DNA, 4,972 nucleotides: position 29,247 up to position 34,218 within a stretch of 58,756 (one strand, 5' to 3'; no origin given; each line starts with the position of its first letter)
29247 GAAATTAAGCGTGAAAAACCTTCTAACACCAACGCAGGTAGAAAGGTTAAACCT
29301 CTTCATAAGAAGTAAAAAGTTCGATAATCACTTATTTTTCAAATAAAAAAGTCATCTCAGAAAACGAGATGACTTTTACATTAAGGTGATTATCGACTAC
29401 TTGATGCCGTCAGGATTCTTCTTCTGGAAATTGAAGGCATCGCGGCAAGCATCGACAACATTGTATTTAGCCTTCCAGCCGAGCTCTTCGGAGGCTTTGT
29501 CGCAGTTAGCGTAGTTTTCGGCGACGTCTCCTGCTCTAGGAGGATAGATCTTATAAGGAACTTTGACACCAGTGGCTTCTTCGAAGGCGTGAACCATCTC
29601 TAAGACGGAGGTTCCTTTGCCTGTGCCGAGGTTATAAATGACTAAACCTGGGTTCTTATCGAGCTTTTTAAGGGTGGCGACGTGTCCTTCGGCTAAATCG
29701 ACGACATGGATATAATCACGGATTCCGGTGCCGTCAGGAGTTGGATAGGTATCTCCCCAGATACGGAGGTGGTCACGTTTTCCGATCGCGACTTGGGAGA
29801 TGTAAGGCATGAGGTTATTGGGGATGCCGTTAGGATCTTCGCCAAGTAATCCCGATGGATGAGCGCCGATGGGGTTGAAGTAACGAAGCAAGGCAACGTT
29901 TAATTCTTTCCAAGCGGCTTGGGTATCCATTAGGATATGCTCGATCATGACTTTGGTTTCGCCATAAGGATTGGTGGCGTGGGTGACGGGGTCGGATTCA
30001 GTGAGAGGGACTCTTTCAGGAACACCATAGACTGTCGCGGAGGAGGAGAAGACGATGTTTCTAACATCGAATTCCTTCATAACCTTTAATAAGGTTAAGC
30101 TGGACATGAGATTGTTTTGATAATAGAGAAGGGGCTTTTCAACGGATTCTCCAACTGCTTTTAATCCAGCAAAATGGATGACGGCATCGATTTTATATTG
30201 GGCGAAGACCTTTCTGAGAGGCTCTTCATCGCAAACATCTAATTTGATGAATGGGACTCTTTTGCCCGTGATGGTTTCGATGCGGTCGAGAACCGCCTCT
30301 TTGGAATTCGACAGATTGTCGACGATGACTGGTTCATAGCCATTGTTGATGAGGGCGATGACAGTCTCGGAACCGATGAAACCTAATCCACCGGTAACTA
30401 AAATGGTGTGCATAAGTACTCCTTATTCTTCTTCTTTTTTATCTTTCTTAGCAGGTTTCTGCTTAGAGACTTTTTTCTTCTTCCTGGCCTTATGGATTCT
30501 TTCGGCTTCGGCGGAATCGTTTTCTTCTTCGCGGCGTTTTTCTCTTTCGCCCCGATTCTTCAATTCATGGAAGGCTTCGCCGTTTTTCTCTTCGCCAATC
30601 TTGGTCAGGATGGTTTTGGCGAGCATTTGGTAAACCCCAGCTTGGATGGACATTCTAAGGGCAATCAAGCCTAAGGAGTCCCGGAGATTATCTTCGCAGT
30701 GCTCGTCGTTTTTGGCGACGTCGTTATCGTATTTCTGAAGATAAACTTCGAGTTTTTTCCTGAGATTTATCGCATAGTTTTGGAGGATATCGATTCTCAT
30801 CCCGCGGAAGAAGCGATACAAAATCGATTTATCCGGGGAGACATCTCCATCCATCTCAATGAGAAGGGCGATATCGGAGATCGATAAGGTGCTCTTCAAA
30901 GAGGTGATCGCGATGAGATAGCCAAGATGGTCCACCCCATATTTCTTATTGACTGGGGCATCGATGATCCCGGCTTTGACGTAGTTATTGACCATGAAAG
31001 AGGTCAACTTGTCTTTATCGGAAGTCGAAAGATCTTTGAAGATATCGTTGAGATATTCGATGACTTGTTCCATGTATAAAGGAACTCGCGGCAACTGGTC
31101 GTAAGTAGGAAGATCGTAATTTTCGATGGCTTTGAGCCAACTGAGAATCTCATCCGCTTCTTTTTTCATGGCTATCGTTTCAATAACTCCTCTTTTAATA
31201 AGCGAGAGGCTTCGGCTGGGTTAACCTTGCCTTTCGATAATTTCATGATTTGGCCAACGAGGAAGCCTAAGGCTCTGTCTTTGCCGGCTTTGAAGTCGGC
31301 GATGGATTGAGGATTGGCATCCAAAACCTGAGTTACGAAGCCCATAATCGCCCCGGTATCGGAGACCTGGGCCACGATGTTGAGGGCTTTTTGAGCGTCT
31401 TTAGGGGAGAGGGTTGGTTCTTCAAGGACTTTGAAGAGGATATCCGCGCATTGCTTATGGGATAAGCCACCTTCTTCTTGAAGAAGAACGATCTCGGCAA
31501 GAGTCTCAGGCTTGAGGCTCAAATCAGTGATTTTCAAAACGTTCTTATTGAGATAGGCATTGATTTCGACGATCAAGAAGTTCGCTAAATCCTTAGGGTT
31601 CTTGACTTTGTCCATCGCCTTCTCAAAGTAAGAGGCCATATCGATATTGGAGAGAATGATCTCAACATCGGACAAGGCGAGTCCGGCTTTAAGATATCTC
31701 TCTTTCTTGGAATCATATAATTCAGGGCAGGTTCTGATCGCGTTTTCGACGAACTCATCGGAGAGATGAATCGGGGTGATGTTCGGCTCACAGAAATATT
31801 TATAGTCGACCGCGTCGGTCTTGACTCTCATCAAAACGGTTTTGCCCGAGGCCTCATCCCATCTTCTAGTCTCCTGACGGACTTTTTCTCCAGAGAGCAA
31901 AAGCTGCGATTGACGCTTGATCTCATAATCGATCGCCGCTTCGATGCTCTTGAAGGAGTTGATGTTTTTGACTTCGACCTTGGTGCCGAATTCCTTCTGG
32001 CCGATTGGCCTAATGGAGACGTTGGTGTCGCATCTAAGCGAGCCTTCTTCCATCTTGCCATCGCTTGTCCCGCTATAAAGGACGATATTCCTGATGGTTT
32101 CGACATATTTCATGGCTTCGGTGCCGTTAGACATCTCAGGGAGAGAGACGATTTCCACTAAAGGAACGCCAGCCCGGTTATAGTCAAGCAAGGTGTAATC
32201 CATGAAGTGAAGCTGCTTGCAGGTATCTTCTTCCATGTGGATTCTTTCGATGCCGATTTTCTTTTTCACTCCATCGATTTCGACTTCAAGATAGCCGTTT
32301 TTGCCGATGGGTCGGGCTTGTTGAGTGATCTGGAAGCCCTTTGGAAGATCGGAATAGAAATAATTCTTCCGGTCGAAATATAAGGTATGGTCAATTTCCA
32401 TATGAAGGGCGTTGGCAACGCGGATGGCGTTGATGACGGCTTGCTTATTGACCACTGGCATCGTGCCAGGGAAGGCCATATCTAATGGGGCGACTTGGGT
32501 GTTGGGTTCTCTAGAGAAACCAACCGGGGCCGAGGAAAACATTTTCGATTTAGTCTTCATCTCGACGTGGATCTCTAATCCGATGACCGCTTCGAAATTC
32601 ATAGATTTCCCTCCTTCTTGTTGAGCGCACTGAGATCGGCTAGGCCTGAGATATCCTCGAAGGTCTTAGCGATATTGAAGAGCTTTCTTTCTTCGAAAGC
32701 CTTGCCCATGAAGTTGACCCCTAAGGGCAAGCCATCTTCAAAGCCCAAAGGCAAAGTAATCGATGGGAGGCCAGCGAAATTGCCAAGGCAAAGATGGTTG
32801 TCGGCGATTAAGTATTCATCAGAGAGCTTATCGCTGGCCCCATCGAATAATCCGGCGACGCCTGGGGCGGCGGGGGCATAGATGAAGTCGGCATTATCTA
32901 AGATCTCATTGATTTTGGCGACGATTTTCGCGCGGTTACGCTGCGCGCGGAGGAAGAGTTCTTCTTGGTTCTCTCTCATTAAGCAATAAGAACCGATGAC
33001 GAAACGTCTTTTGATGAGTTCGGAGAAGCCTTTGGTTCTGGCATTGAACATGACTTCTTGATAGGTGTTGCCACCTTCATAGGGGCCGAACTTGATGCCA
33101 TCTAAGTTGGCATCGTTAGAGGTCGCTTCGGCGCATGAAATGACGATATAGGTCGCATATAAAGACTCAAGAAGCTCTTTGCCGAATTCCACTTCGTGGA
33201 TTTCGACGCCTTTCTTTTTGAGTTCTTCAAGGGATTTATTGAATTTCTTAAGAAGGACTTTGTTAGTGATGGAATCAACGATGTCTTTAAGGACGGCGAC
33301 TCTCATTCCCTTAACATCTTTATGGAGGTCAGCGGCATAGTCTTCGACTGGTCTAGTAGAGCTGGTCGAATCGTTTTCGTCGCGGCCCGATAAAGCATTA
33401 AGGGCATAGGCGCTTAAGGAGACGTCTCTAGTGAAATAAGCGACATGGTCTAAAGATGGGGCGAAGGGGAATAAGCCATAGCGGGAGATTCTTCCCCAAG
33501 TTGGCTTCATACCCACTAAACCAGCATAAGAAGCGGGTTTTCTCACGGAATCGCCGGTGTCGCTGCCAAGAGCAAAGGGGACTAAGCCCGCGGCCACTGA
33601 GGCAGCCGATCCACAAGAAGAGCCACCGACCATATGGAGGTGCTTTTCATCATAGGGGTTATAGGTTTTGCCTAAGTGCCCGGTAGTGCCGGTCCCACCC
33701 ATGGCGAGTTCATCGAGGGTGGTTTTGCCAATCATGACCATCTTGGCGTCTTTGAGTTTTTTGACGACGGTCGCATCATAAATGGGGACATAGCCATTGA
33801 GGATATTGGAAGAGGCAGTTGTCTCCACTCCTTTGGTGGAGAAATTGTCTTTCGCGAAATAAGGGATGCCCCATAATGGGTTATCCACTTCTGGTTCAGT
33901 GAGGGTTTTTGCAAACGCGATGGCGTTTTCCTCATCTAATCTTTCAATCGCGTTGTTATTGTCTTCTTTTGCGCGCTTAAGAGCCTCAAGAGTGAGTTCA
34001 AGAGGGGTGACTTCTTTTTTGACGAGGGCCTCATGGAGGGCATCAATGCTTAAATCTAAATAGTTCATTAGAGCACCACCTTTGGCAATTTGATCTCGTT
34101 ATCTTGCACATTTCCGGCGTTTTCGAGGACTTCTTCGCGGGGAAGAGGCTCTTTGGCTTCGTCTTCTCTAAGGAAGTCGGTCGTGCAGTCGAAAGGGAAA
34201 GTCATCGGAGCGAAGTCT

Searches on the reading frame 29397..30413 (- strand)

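Call 43: search_protein_families(library=pfam, proteins=[window:29397-30413:-], max_evalue=0.0001)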
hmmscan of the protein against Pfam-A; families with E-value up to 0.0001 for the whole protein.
window:29397-30413:- (338 aa): 9 families
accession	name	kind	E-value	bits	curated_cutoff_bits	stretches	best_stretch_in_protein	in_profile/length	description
PF16363.11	GDP_Man_Dehyd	-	1.2e-55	189.7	27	1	5-325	1-331/332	GDP-mannose 4,6 dehydratase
PF01370.27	Epimerase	-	1.4e-54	185.5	20.9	1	4-263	1-240/240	NAD dependent epimerase/dehydratase family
PF02719.21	Polysacc_synt_2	-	1.7e-14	54.1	20.2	1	4-184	1-174/293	Polysaccharide biosynthesis protein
PF01073.25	3Beta_HSD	-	7.6e-13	48.6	22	1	5-163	1-159/280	3-beta hydroxysteroid dehydrogenase/isomerase family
PF04321.23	RmlD_sub_bind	-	3.2e-09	36.7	27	1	3-165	2-140/287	RmlD substrate binding domain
PF00106.31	adh_short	-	2.3e-08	34.2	26.6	1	3-89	2-92/195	short chain dehydrogenase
PF08659.16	KR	-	2.6e-08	34.4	22.6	1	3-130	2-142/180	KR domain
PF13460.12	NAD_binding_10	-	2.7e-05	24.5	27.2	1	8-169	1-139/184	NAD(P)H-binding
PF07993.18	NAD_binding_4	-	9.8e-05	22.1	20.1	0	7-177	2-203/258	Male sterility protein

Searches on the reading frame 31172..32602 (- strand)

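Call 43: search_protein_families(library=pfam, proteins=[window:31172-32602:-], max_evalue=0.0001)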
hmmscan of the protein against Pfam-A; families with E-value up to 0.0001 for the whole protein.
window:31172-32602:- (476 aa): 2 families
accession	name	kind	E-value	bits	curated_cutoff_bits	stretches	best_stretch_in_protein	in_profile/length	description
PF02934.20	GatB_N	-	2.1e-116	388.4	23.4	1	6-286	2-277/277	GatB/GatE catalytic domain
PF02637.23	GatB_Yqey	-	7.8e-38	130.1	27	1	325-473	2-148/148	GatB domain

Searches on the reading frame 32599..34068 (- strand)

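Call 43: search_protein_families(library=pfam, proteins=[window:32599-34068:-], max_evalue=0.0001)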
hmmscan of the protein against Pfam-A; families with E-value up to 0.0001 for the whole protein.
window:32599-34068:- (489 aa): 1 family
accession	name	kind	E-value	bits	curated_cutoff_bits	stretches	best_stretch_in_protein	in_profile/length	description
PF01425.27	Amidase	-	8.6e-110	368.3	27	1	24-463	1-444/445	Amidase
